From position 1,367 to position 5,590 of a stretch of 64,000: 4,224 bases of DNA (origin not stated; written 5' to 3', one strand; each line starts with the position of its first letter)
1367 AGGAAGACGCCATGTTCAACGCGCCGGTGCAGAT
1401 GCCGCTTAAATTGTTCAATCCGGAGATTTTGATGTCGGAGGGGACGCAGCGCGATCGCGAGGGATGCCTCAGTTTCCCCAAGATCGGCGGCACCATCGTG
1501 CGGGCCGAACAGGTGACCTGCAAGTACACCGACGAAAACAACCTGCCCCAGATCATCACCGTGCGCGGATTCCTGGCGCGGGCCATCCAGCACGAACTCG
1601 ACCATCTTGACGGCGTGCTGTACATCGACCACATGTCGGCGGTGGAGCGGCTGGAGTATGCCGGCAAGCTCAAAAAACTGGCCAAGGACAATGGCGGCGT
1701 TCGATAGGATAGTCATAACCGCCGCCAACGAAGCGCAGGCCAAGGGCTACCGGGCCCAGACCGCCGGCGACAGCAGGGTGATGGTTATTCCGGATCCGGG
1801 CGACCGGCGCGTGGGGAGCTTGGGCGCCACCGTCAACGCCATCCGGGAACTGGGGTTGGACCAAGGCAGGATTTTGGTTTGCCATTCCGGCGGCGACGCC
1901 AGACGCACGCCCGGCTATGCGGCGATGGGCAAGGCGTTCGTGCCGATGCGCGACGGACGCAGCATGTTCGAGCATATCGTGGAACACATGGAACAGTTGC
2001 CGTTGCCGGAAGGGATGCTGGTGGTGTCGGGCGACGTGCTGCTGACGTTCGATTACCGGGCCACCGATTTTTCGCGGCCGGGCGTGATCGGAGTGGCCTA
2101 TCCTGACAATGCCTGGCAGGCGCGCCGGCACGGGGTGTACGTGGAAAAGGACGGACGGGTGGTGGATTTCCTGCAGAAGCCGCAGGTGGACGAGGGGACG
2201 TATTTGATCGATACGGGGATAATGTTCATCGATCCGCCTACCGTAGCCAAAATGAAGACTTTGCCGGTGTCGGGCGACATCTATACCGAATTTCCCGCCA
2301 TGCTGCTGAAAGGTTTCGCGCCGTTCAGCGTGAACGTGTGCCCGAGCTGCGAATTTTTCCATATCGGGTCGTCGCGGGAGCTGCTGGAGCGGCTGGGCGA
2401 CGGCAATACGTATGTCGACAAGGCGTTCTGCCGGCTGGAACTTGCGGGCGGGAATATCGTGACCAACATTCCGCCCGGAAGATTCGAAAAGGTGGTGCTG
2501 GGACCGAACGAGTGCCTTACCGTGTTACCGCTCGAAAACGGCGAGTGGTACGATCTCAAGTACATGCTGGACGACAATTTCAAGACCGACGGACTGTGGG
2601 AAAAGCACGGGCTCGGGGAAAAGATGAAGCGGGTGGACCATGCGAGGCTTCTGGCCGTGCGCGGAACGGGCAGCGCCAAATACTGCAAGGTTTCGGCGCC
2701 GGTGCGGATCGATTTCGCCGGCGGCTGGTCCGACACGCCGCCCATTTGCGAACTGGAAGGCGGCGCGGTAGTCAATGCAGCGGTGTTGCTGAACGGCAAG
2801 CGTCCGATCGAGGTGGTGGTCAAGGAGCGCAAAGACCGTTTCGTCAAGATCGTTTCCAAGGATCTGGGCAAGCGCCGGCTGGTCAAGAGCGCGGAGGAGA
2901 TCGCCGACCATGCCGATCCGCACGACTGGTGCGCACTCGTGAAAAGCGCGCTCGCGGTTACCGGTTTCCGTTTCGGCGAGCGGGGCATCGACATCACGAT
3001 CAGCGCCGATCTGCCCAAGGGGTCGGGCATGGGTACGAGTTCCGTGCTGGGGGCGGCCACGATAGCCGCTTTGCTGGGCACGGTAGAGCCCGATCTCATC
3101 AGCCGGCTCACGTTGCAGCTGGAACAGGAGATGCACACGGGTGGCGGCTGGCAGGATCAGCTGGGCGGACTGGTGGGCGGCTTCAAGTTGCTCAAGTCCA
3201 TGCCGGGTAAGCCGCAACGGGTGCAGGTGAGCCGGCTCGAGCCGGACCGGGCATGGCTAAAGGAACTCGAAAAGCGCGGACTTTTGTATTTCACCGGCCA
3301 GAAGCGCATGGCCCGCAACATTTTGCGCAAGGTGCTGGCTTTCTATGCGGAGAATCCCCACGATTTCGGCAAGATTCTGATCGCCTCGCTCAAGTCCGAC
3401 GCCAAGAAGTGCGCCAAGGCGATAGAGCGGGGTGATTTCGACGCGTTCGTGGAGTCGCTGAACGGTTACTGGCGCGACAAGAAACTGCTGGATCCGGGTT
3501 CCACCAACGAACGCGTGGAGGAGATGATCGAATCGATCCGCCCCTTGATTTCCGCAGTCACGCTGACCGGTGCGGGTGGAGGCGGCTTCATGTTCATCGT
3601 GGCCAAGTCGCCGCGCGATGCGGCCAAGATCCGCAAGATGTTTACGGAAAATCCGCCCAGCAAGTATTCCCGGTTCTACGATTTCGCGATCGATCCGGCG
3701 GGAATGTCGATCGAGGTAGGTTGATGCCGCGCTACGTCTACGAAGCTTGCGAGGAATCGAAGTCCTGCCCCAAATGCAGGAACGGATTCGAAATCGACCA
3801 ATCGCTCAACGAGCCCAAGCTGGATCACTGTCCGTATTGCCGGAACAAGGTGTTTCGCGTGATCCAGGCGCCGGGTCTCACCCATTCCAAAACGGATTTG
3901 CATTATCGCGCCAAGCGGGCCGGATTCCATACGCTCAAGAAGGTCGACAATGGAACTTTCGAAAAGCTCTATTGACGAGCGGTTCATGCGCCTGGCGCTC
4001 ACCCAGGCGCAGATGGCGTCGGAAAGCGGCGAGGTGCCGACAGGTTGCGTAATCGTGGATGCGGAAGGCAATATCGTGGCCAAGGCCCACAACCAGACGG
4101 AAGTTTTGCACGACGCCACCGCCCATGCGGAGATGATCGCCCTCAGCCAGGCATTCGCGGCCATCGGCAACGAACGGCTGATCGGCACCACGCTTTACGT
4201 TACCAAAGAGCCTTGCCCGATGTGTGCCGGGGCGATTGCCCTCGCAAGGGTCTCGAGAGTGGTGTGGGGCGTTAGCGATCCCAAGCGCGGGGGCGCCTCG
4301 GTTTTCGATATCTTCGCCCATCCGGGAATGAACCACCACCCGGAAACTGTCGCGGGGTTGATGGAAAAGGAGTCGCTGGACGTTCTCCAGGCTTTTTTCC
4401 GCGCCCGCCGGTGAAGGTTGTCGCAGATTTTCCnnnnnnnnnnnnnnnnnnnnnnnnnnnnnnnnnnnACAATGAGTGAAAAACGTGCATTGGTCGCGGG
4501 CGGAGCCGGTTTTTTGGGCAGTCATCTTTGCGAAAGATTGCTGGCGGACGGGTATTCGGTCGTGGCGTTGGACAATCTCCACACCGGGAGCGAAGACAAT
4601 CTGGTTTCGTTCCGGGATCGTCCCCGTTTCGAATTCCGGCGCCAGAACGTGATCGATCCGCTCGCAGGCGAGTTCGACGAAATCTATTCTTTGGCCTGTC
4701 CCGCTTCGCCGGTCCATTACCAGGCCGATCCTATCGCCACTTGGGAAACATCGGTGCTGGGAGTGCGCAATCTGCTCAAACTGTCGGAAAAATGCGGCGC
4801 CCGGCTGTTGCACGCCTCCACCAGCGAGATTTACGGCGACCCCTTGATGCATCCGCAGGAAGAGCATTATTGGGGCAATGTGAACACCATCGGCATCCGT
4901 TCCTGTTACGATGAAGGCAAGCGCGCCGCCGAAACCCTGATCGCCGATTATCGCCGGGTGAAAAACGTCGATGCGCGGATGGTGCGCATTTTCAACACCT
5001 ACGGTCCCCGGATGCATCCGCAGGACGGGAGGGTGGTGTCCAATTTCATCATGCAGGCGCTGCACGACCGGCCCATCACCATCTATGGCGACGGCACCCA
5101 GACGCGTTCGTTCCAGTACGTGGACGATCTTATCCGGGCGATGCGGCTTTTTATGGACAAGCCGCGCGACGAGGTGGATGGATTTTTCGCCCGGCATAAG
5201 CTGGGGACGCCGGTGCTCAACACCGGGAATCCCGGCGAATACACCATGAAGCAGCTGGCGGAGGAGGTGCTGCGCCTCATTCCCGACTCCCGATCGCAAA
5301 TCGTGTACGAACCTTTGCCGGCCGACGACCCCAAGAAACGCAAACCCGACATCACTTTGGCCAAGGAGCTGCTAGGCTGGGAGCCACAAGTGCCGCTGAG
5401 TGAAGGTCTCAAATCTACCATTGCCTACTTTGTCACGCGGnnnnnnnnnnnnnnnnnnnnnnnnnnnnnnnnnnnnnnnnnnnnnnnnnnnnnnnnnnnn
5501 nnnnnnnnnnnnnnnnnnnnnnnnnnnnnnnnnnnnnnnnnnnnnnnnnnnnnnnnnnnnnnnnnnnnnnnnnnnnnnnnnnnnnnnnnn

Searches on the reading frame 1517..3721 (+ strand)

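Call 43: search_protein_families(library=pfam, proteins=[window:1517-3721:+], max_evalue=0.0001)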
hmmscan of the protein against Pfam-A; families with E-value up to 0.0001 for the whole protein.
window:1517-3721:+ (735 aa): 3 families
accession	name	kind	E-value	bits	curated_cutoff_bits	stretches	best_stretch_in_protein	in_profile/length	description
PF07959.18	Fucose_pyrophosphorylase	-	1.5e-19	70.7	34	1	114-246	4-168/418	Fucose pyrophosphorylase domain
PF08544.19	GHMP_kinases_C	-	1.5e-09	38.5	21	1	633-712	2-82/85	GHMP kinases C terminal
PF00288.32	GHMP_kinases_N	-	2e-09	38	22.3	1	474-555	2-87/87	GHMP kinases N terminal domain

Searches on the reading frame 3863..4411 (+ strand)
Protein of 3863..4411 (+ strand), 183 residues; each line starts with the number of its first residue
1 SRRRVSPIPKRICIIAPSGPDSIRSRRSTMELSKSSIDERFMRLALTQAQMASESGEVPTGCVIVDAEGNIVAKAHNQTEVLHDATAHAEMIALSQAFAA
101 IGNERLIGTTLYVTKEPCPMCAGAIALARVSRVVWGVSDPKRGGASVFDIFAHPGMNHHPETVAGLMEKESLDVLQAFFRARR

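Call 43: search_protein_families(library=pfam, proteins=[window:3863-4411:+], max_evalue=0.0001)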
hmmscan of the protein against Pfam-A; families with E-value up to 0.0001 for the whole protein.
window:3863-4411:+ (183 aa): 4 families
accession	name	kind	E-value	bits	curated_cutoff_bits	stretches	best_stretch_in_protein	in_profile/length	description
PF14437.12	MafB19-deam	-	5e-31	107.9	27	1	38-183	3-142/142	MafB19-like deaminase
PF00383.29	dCMP_cyt_deam_1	-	8.2e-29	99.9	25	1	36-136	2-101/102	Cytidine and deoxycytidylate deaminase zinc-binding region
PF14439.12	Bd3614-deam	-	1.3e-07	32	38.5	1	63-139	13-92/113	Bd3614-like deaminase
PF18750.7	SNAD4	-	6.1e-05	23.5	27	1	79-126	22-72/130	Secreted Novel AID/APOBEC-like Deaminase 4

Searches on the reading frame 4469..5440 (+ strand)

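Call 43: search_protein_families(library=pfam, proteins=[window:4469-5440:+], max_evalue=0.0001)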
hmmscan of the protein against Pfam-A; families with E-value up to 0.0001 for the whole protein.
window:4469-5440:+ (324 aa): 5 families
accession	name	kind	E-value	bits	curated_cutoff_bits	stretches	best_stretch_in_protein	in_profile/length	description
PF01370.27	Epimerase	-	1.3e-49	169.2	20.9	1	7-235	1-231/240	NAD dependent epimerase/dehydratase family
PF16363.11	GDP_Man_Dehyd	-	3.3e-47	162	27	1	8-316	1-331/332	GDP-mannose 4,6 dehydratase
PF07993.18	NAD_binding_4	-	1.1e-08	35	20.1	1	79-193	96-220/258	Male sterility protein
PF01073.25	3Beta_HSD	-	2.6e-07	30.4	22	1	8-224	1-224/280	3-beta hydroxysteroid dehydrogenase/isomerase family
PF04321.23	RmlD_sub_bind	-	2e-05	24.3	27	1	7-275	3-235/287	RmlD substrate binding domain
